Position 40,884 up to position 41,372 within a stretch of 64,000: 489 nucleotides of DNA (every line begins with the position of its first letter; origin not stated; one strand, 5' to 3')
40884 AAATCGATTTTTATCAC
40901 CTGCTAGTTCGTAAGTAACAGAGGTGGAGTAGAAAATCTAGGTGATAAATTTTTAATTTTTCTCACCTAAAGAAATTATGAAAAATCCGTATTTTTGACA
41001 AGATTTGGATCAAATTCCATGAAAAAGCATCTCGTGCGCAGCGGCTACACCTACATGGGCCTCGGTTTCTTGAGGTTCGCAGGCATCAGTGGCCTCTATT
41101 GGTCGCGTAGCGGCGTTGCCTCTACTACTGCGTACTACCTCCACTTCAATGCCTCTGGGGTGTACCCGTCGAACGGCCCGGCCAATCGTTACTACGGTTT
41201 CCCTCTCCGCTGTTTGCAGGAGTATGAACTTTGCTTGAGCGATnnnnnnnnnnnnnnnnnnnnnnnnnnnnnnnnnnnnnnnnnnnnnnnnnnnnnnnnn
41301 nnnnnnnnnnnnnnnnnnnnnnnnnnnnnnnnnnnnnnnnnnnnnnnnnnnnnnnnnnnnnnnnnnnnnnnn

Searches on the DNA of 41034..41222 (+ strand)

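Call 50: search_rna_families(sources=[L001], threshold=evalue, max_evalue=1, show_alignments=2)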
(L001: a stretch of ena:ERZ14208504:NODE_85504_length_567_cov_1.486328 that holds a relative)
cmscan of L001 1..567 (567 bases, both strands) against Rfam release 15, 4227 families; matches with E-value up to 1: 1.
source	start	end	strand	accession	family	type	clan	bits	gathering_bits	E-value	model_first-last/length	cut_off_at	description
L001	163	212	+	RF03427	mir-1005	Gene; miRNA;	-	18.3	80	0.64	1-61/61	no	mir-1005 microRNA precursor family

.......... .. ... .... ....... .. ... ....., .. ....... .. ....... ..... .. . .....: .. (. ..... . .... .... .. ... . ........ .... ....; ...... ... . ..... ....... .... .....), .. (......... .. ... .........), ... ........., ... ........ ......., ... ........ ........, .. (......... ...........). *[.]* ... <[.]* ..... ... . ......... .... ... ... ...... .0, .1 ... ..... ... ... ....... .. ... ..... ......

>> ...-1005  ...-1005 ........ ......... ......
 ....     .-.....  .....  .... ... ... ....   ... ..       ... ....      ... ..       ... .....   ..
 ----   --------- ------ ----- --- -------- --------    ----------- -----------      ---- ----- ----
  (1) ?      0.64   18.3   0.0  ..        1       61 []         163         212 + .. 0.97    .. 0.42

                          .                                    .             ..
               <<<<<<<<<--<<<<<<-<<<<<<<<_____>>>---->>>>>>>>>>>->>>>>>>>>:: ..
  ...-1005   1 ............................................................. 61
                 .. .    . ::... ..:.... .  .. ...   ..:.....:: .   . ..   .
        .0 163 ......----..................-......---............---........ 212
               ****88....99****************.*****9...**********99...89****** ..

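Call 51: search_rna_families(source=L003, start=1, end=2100, threshold=evalue, max_evalue=1)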
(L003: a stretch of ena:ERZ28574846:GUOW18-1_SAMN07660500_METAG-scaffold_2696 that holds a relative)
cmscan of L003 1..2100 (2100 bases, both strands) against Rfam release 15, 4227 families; matches with E-value up to 1: 2.
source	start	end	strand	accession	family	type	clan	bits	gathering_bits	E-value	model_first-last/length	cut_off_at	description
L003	1948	2031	-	RF00005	tRNA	Gene; tRNA;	CL00001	50.1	29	3e-09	1-71/71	no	tRNA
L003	938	1101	-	RF03693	MIR1919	Gene; miRNA;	-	30.1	85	0.0015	1-123/123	no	MIR1919 microRNA precursor family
